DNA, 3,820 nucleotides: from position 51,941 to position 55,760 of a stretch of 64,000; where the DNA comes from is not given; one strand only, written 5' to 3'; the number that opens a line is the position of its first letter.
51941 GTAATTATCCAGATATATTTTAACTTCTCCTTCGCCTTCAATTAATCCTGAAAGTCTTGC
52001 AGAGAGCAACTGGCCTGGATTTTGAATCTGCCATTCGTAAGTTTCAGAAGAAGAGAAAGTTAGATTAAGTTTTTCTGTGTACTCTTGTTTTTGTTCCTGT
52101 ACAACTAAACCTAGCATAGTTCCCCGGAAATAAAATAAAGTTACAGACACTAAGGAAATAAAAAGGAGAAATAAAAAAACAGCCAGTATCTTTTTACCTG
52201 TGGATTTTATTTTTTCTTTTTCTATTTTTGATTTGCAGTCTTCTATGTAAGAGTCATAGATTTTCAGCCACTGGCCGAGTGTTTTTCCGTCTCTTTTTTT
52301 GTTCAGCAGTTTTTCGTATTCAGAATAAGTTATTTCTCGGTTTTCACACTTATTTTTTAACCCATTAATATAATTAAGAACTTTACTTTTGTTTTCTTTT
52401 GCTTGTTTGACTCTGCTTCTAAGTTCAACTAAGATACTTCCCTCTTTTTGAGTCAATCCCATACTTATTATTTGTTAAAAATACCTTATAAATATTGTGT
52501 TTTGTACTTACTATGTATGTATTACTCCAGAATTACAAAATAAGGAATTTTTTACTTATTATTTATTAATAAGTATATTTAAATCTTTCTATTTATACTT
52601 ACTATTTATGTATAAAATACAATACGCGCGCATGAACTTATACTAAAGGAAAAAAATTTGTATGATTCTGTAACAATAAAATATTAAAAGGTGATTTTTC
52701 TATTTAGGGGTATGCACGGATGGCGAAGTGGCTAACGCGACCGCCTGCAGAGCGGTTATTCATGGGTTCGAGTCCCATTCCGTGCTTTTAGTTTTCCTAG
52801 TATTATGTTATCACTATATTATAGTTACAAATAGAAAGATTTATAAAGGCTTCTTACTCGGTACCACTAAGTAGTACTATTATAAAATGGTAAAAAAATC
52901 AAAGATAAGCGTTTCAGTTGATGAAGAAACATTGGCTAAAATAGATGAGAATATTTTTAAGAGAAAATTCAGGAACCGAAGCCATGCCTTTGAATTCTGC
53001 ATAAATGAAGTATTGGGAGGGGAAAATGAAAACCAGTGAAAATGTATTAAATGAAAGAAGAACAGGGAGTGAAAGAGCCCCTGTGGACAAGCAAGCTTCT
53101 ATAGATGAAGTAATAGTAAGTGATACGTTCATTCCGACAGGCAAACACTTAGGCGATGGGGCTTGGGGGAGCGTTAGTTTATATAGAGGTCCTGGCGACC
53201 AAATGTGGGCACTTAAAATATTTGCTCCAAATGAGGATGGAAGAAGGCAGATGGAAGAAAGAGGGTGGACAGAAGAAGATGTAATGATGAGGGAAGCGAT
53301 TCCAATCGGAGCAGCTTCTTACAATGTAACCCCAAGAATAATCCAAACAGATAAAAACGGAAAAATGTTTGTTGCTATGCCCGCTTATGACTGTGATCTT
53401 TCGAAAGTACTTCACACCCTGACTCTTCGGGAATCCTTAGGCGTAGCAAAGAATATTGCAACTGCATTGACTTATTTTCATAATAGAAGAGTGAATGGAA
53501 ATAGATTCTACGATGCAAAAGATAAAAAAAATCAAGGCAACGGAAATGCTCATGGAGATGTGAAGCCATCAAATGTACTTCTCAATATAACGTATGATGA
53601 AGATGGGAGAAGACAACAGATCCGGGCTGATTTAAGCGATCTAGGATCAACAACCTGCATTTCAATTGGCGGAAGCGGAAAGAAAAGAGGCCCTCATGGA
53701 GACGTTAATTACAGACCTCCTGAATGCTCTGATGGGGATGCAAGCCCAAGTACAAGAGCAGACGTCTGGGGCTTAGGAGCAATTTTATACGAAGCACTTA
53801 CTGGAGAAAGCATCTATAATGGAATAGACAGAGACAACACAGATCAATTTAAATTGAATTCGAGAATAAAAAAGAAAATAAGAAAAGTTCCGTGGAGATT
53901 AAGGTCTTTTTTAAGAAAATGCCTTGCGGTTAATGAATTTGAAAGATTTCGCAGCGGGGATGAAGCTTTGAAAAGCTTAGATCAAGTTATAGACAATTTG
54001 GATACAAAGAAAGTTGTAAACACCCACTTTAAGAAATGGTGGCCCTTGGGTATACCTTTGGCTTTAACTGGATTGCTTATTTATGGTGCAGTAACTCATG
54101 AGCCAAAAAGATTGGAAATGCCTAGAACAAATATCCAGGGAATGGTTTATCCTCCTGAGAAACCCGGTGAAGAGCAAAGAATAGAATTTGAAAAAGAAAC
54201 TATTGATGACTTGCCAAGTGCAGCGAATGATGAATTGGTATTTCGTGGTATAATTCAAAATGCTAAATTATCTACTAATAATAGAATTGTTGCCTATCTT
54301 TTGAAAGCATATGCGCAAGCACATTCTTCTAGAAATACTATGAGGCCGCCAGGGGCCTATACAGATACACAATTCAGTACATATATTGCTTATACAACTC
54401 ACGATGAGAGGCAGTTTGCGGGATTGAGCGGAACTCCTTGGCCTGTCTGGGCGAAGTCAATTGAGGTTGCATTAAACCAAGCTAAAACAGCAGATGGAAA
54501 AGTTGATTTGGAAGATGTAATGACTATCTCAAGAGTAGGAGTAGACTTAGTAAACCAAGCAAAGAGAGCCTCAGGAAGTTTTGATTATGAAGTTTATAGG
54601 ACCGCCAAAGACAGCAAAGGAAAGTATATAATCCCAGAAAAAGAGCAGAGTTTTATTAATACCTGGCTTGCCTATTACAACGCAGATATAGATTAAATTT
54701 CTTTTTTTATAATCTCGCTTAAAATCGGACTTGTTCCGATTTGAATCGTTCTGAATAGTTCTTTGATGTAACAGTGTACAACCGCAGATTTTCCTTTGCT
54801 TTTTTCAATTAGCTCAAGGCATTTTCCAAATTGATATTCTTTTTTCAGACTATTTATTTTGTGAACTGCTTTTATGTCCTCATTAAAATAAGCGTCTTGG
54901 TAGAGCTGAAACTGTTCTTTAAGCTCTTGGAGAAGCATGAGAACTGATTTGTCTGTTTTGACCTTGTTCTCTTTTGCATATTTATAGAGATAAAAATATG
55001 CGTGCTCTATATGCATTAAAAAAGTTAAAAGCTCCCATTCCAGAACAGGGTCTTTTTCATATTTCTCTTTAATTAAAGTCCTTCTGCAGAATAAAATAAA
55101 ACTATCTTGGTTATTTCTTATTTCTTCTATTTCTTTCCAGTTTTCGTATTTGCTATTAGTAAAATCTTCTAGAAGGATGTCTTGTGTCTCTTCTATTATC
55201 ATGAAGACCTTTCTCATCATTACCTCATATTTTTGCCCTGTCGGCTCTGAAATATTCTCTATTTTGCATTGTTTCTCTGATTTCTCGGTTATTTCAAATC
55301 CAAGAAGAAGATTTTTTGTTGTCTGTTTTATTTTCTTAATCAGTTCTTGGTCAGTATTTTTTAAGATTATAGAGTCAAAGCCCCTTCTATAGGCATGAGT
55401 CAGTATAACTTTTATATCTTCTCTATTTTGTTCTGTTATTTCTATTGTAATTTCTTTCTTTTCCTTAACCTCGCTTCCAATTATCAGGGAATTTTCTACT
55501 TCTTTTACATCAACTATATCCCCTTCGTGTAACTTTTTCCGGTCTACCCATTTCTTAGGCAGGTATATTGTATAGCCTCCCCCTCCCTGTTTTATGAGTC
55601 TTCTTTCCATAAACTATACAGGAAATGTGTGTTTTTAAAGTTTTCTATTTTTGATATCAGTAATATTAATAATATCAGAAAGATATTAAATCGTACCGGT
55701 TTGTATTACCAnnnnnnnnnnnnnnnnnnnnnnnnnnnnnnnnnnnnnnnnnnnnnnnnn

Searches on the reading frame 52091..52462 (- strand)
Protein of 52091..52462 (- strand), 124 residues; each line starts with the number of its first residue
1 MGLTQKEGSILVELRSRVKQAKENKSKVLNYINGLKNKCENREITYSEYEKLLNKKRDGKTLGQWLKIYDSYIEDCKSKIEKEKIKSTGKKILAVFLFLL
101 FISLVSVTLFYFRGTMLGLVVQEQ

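Call 68: find_homologous_proteins(query=window:52091-52462:-, max_evalue=0.001)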
Query seq(124 aa): 14 candidates shared short words with the query, none scored E <= 0.001.
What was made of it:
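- Tried and rejected: A word-index homolog search with the N-terminal 124 aa found nothing (call 68).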

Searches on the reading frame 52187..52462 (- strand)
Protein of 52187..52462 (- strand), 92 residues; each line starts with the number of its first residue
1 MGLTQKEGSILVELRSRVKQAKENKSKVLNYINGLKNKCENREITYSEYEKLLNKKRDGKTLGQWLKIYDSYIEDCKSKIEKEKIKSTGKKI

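Call 95: search_solved_structures(query=A5, max_evalue=10)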
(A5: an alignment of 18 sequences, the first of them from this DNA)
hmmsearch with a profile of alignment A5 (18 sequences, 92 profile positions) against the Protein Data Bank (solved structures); distinct sequences matched with E-value up to 10: 24.
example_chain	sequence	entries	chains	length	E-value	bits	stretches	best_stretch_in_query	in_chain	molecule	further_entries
2qac_A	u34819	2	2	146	0.16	15.4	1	43-87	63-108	Myosin A tail domain interacting protein MTIP | MYOSIN A TAIL DOMAIN INTERACTING PROTEIN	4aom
6zn3_B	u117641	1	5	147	0.16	15.4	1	43-87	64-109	Myosin A tail domain interacting protein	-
4mzj_A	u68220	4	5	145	0.16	15.4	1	43-87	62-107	Myosin A tail domain interacting protein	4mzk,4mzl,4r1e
3qqc_A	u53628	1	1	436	0.34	14.3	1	2-42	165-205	DNA-directed RNA polymerase subunit b, DNA-directed RNA polymerase subunit a', DNA-directe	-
8w6e_A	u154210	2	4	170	0.36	14.3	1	2-85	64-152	HBC599 in complex with wFAP1.1 | wFAP1.1 structure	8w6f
6k7v_J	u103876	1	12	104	0.43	14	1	22-84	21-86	NACHT, LRR and PYD domains-containing protein 1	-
3kat_A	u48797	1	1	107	0.65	13.4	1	22-84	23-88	NACHT, LRR and PYD domains-containing protein 1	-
6xkk_A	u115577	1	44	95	0.67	13.4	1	22-84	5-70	NACHT, LRR and PYD domains-containing protein 1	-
7k7h_H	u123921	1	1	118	0.72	13.3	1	35-76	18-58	Fab Heavy Chain Variable Domain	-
6ycx_D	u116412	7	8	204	0.73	13.3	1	43-87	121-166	Myosin A tail domain interacting protein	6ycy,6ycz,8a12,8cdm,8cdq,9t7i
3lys_A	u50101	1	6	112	1.1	12.7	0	27-55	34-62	Prophage pi2 protein 01, integrase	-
1t7l_A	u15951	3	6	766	1.2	12.6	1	32-58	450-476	5-methyltetrahydropteroyltriglutamate--homocysteine methyltransferase | 5-methyltetrahydropteroyltriglutamate-homocysteine methyltransferase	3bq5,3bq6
1xdj_A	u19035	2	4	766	1.2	12.6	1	32-58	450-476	5-methyltetrahydropteroyltriglutamate--homocysteine methyltransferase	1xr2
36ro_A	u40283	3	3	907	1.3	12.5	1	2-42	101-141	DNA-directed RNA polymerase subunit Rpo1N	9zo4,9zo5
1xpg_A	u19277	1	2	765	1.3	12.5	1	32-58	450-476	5-methyltetrahydropteroyltriglutamate--homocysteine methyltransferase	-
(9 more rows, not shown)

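Call 96: search_protein_families(library=pfam, alignment_id=A5, max_evalue=0.1)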
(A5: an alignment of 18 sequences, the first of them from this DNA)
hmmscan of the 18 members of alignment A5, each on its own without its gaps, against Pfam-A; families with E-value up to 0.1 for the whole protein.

A. member 1, seq(92 aa): 2 families
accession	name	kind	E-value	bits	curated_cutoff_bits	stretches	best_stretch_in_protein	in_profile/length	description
PF04774.20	HABP4_PAI-RBP1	-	0.013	16.7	21.8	1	21-58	76-104/115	Hyaluronan / mRNA binding family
PF19773.5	DUF6259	-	0.025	14.1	28.7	1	13-64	106-157/300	Domain of unknown function (DUF6259)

B. families by the number of members that match (of 18 scanned): 49 families (the first 25 are shown)
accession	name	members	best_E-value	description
PF08702.15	Fib_alpha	3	0.0076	Fibrinogen alpha/beta chain family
PF02050.21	FliJ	2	0.00076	Flagellar FliJ protein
PF05714.16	PFam54_60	2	0.0048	Borrelia Bbcrasp-1 domain containing protein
PF04774.20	HABP4_PAI-RBP1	2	0.013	Hyaluronan / mRNA binding family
PF24627.1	PUMA_CC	2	0.017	PUMA coiled-coil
PF12329.13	TMF_DNA_bd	1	0.0009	TATA element modulatory factor 1 DNA binding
PF09763.15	Sec3_CC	1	0.0016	Exocyst complex component Sec3, coiled-coil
PF12317.13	IFT46_B_C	1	0.0023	Intraflagellar transport complex B protein 46 C terminal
PF17675.6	APG6_N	1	0.0027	Apg6 coiled-coil region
PF04768.19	NAT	1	0.0032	NAT, N-acetyltransferase, of N-acetylglutamate synthase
PF24971.1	SAMD1_SHD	1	0.0034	SAMD1 small helical domain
PF12682.12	Flavodoxin_4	1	0.0035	Flavodoxin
PF04931.18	DNA_pol_phi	1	0.0061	DNA polymerase phi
PF16906.11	Ribosomal_L26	1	0.0069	Ribosomal proteins L26 eukaryotic, L24P archaeal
PF04859.17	DUF641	1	0.0083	Plant protein of unknown function (DUF641)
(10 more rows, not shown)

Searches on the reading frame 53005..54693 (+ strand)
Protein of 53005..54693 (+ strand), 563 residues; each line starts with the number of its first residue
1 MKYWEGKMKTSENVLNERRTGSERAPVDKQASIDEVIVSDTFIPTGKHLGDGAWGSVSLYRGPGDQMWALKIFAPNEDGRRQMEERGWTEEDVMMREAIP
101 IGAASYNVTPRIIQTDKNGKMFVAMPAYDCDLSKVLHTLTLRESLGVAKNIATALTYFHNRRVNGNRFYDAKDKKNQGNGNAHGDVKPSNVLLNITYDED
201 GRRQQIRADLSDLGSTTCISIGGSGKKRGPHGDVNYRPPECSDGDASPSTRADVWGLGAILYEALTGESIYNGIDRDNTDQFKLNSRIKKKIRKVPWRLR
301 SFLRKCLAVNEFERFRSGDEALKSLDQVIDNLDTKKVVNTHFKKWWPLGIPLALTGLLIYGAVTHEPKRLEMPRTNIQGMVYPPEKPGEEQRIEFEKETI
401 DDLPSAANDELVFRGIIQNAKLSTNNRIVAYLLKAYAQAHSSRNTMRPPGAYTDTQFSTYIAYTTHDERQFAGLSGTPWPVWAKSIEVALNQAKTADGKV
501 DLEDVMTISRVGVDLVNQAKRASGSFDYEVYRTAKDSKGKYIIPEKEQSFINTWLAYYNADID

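Call 9: search_protein_families(library=pfam, proteins=[window:53005-54693:+], max_evalue=0.01)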
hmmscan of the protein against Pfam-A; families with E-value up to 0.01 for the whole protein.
window:53005-54693:+ (563 aa): 2 families
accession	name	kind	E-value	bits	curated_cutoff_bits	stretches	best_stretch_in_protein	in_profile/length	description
PF00069.31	Pkinase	-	2.4e-19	70.2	31.7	1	46-315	4-252/263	Protein kinase domain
PF07714.23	PK_Tyr_Ser-Thr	-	2.2e-09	37.5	23.1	1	182-314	124-248/258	Protein tyrosine and serine/threonine kinase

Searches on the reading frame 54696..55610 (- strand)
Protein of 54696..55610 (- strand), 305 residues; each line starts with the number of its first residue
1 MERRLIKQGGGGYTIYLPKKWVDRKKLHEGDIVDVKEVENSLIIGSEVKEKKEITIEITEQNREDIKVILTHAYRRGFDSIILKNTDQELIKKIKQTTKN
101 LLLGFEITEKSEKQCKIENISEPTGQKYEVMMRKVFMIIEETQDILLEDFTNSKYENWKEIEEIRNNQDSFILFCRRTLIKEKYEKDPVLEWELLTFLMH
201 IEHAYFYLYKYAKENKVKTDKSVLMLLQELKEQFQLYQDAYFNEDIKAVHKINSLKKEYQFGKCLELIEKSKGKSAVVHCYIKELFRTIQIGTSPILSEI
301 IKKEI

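Call 9: search_protein_families(library=pfam, proteins=[window:54696-55610:-], max_evalue=0.01)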
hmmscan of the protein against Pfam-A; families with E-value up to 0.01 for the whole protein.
window:54696-55610:- (305 aa): 1 family
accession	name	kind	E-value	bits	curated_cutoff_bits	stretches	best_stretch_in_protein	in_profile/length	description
PF04014.23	MazE_antitoxin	-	4.2e-05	23.8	24.7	1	6-49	1-42/48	Antidote-toxin recognition MazE, bacterial antitoxin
